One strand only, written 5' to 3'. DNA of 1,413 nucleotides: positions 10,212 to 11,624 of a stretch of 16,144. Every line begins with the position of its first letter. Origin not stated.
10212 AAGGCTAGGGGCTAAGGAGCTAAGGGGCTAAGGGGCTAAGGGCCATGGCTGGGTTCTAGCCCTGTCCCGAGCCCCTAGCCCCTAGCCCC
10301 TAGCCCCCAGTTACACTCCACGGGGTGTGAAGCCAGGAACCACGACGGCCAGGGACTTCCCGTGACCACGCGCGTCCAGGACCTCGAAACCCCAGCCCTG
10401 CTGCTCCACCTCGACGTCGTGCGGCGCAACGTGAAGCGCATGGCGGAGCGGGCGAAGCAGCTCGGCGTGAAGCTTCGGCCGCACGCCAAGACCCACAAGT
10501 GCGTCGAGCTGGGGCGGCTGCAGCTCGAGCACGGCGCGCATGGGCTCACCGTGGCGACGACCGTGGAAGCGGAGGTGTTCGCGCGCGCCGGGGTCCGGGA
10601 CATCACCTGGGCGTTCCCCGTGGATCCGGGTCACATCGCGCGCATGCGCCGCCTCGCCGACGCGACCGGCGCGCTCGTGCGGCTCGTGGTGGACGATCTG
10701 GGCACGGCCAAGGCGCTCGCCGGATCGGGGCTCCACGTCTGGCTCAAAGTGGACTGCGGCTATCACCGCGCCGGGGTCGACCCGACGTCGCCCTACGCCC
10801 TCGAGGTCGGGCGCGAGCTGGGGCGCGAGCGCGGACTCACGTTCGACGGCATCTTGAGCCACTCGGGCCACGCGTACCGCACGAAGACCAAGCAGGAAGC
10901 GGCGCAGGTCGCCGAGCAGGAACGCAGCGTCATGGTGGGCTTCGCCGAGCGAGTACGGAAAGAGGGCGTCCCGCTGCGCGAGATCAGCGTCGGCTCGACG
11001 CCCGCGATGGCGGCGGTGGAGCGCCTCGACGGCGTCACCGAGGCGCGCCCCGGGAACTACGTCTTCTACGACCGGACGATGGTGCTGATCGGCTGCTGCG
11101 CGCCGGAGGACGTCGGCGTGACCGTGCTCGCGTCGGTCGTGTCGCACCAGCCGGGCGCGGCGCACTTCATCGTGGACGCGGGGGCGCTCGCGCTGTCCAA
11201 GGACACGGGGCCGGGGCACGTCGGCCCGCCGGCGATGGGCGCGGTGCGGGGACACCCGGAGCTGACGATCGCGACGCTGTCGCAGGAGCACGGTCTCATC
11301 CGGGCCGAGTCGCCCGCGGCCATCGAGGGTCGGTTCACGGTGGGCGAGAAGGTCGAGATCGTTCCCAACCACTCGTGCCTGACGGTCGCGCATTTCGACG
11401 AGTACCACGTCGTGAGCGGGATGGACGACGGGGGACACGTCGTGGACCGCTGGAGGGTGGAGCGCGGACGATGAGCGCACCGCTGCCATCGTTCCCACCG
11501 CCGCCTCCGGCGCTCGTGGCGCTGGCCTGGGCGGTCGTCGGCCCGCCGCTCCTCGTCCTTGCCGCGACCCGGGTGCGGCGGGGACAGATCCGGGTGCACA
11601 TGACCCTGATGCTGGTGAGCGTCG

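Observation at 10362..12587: Four-gene translationally coupled operon: DSD1-like PLP enzyme + DUF420 (CtaM-like) + small Cys membrane protein + secreted DUF2914 protein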

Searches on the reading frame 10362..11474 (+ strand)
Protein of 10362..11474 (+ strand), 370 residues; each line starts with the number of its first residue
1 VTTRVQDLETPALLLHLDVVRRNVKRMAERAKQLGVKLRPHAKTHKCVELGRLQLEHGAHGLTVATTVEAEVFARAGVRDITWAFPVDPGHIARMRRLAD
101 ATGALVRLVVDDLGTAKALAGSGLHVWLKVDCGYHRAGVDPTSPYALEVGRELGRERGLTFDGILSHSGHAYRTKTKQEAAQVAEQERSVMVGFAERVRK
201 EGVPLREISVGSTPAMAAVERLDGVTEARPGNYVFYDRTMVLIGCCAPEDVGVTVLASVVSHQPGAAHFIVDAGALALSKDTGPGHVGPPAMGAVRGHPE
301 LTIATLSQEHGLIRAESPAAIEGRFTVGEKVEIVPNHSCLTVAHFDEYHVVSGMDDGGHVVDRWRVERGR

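Call 7: search_protein_families(library=pfam, proteins=[window:10362-11474:+], max_evalue=1)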
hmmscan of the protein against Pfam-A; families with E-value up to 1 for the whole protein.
window:10362-11474:+ (370 aa): 3 families
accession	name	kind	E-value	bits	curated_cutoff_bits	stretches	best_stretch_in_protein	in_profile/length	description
PF01168.26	Ala_racemase_N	-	1e-24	88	24.1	1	16-236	2-217/220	Alanine racemase, N-terminal domain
PF14031.13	D-ser_dehydrat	-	6.2e-23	81.7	22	1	253-351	2-97/97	Putative serine dehydratase domain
PF18834.6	LPD22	-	0.23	12.1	28.6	0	87-120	12-45/97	Large polyvalent protein associated domain 22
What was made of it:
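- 10362..11474 (+): ORF1, 370 aa. Cytoplasmic fold-type-III PLP enzyme of the DSD1 / D-serine-dehydratase-like family, dehydratase branch. Pfam PF01168 plus PF14031 (call 7).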

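Call 8: search_protein_families(library=ncbifam, proteins=[window:10362-11474:+], max_evalue=1)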
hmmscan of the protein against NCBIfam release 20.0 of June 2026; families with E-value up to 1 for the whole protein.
window:10362-11474:+ (370 aa): 4 families
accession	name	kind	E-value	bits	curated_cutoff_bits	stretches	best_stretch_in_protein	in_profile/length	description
NF045642.2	HdxyAspAldBhcC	equivalog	7.4e-41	140.5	690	1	5-351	24-369/387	3-hydroxy-D-aspartate aldolase BhcC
TIGR00492.1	alr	equivalog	2.4e-05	23.4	168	1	37-185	32-180/369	alanine racemase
NF033132.1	vanT-CELN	equivalog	0.0024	16.3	900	1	39-177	371-502/697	membrane-bound serine racemase VanT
NF000791.0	PRK00053.2-2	equivalog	0.12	11.5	218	1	107-174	90-153/340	alanine racemase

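Call 26: search_solved_structures(query=window:10362-11471:+, max_evalue=0.001, show_alignments=2)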
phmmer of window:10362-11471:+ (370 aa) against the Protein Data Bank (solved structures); distinct sequences matched with E-value up to 0.001: 12.
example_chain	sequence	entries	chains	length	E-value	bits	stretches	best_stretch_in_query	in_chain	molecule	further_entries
3wqc_A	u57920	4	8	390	3e-69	237.3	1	6-353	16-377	D-threo-3-hydroxyaspartate dehydratase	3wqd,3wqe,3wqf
4pb3_A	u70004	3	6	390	6.7e-68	232.9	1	6-353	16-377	D-threo-3-hydroxyaspartate dehydratase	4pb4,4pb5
3wqg_A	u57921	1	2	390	6.8e-68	232.9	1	6-353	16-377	D-threo-3-hydroxyaspartate dehydratase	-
3anu_A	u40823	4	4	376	5.6e-66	226.6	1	6-369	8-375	D-serine dehydratase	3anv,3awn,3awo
3llx_A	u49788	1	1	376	2.8e-44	155.2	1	9-360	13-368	Predicted amino acid aldolase or racemase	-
4v15_A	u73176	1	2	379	4.8e-34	121.5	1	8-365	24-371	D-THREONINE ALDOLASE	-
7dib_A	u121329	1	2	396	8.4e-32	114.2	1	6-366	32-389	D-threonine aldolase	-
7yqa_A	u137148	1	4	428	2.4e-29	106.1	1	5-367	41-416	D-threonine aldolase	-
6qkb_A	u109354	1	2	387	1.4e-28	103.5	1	7-348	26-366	D-3-hydroxyaspartate aldolase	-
3gwq_A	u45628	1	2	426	2.1e-09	40.5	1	6-82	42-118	D-serine deaminase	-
5irp_A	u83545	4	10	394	2e-06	30.7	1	15-219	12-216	Alanine racemase 2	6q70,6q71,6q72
8zpe_A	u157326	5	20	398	2e-06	30.7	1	15-219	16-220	Alanine racemase 2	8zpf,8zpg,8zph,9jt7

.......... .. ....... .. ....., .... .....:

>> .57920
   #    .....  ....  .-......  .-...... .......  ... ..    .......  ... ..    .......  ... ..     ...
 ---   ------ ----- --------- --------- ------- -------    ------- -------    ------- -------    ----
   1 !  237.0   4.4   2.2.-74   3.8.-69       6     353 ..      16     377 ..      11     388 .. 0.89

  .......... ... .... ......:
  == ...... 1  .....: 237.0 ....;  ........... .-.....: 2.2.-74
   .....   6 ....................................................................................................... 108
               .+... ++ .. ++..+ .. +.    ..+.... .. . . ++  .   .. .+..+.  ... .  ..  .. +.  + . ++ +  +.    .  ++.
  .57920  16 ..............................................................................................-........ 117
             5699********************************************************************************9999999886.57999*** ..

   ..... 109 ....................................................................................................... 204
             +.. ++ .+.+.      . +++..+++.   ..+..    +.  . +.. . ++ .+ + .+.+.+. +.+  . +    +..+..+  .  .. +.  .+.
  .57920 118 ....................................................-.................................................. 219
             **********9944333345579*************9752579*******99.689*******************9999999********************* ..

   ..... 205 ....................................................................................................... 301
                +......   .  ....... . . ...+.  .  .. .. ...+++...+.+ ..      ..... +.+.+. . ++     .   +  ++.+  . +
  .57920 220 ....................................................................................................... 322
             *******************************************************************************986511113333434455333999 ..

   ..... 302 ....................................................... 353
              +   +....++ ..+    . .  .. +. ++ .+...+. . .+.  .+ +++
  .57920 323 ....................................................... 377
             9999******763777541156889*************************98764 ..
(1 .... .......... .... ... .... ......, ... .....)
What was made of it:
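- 10362..11474 (+): PDB matches: D-threo-3-hydroxyaspartate dehydratase 3wqc 3e-69 and chicken D-Ser dehydratase 3anu 6e-66; aldolases score weaker (call 26).
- On DSD1-like / D-serine dehydratase-like fold-type III PLP enzymes: K43 in PHAKTHK aligns with the HVKTSK lysine of 3wqc (call 26).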

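Call 72: find_related_loci(query=A4, collection=metagenome_contigs, flank=5000)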
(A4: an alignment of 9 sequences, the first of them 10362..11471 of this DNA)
Query A4 (370 aa) in metagenome_contigs; peptide patterns used: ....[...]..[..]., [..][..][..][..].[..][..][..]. (x = any residue, [..] = any of these).
600 stretches matched a pattern (row limit reached: there are more); 587 encode a relative of the query (tblastn E <= 1e-3); the best 80 are kept; 80 distinct loci.
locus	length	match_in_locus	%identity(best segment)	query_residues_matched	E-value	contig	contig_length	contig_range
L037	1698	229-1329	79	4-370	0e+0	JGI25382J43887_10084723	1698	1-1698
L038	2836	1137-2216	80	7-370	0e+0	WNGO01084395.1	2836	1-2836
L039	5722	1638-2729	80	7-370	0e+0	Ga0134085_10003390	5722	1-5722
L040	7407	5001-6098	78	1-370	0e+0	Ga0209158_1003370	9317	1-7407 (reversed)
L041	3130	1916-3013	78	1-370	0e+0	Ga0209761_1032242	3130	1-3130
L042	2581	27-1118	79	7-370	0e+0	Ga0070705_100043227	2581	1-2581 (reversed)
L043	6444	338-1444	78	2-370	0e+0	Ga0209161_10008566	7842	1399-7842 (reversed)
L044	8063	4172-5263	79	7-370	0e+0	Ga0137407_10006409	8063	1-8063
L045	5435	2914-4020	77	2-370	0e+0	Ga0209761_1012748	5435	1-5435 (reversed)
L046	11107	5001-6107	78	2-370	0e+0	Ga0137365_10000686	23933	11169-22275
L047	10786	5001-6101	76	4-370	0e+0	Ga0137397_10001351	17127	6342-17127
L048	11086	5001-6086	79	4-370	0e+0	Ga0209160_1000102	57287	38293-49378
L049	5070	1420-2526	78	5-367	0e+0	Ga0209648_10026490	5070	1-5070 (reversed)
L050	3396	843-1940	76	2-367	0e+0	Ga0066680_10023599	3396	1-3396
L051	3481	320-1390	75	9-370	0e+0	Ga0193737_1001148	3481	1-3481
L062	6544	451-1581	50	2-370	2e-119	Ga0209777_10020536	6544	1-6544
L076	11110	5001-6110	42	4-369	9e-87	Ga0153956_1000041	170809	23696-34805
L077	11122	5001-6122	39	1-369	7e-86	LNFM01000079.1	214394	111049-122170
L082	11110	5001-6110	40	5-369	2e-84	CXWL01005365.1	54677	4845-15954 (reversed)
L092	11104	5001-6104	41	4-370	1e-88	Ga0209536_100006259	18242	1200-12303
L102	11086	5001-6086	38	4-352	3e-70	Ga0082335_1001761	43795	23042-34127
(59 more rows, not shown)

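Call 78: search_protein_families(library=pfam, proteins=[L062:1786-3087:+, L062:3089-4345:+, L077:4594-5004:+, L077:6132-6623:+, L082:3660-4997:+, L082:6123-7325:+, L092:3554-4984:+, L092:6177-7001:+, L076:2625-4649:+, L102:4339-5001:+], max_evalue=0.0001)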
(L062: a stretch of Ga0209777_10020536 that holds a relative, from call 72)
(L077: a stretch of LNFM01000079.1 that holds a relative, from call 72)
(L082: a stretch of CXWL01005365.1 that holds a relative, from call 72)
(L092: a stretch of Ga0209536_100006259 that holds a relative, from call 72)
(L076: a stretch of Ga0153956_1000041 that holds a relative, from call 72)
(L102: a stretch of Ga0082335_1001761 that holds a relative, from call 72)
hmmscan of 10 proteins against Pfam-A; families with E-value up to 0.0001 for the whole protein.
L062:1786-3087:+ (433 aa): 3 families
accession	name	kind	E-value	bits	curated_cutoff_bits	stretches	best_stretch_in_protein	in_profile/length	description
PF00571.33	CBS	-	1.1e-22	80.6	24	2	370-423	2-55/57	CBS domain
PF03448.22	MgtE_N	-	4.7e-19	69.3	25.9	1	204-297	3-96/102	MgtE intracellular N domain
PF05239.21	PRC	-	2.9e-05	24.4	21.2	0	7-80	2-74/78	PRC-barrel domain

L062:3089-4345:+ (418 aa): 1 family
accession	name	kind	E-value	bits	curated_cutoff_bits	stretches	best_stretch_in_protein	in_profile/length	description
PF01566.24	Nramp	-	2.1e-95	320.2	29.8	1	39-389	1-356/357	Natural resistance-associated macrophage protein-like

L077:4594-5004:+ (136 aa): 1 family
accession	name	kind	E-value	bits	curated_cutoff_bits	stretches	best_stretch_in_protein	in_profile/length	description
PF01850.27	PIN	-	1.5e-12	48.6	23.6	1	3-124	1-119/120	PIN domain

L077:6132-6623:+ (163 aa): 3 families
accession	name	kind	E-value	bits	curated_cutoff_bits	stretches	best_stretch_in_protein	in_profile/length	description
PF12867.12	DinB_2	-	7.9e-15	55.9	24.8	1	24-146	10-128/128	DinB superfamily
PF04978.18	MST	-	4.6e-09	37.3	27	1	23-151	13-145/149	Mycothiol-S-transferase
PF05163.17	DinB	-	2.4e-07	31.3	23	1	24-149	20-141/165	DinB family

L082:3660-4997:+ (445 aa): 2 families
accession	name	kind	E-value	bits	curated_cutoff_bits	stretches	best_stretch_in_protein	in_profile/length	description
PF22484.2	DUF6986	-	2.9e-190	632.8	27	1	20-438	4-407/408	Domain of unknown function (DUF6986)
PF01274.28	MS_TIM-barrel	-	1.2e-05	24.9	26.4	1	183-262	49-122/248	Malate synthase, TIM barrel domain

L082:6123-7325:+ (400 aa): 1 family
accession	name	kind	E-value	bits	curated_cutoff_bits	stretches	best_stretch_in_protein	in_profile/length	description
PF00144.29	Beta-lactamase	-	3.6e-59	201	27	1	32-379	1-323/329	Beta-lactamase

L092:3554-4984:+ (476 aa): 3 families
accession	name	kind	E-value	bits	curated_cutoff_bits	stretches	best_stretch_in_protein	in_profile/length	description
PF04055.27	Radical_SAM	-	1e-28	101.1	29.5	1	131-287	3-165/166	Radical SAM superfamily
PF13353.11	Fer4_12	-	3.5e-07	31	22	1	134-214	14-97/137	4Fe-4S single cluster domain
PF05402.18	PqqD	-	7e-07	29.9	23.4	1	41-97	4-63/67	Coenzyme PQQ synthesis protein D (PqqD)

L092:6177-7001:+ (274 aa): 1 family
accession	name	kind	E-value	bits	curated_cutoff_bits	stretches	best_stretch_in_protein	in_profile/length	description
PF20208.3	ARPP-1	-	2.5e-34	119.4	27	1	20-252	5-256/297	ARG and Rhodanese-Phosphatase-superfamily-associated Protein domain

L076:2625-4649:+ (674 aa): 4 families
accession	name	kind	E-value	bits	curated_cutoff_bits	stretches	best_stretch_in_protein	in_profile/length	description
PF00456.26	Transketolase_N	-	9.6e-146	485.4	22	1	11-342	2-334/334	Transketolase, thiamine diphosphate binding domain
PF02779.29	Transket_pyr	-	1.2e-53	181.8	27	1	358-527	3-172/174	Transketolase, pyrimidine binding domain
PF22613.1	Transketolase_C_1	-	9e-40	135.8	27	1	544-662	1-113/113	Transketolase-like TK C-terminal domain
PF02780.25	Transketolase_C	-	5.8e-10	39.6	25.9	1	560-666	9-124/124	Transketolase, C-terminal domain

L102:4339-5001:+ (220 aa): 2 families
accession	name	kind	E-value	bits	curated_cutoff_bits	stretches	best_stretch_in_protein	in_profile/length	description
PF00702.32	Hydrolase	-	6.1e-09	37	26.4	1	32-167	23-177/191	haloacid dehalogenase-like hydrolase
PF13419.12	HAD_2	-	1.7e-08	35.2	23.8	1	17-186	1-177/178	Haloacid dehalogenase-like hydrolase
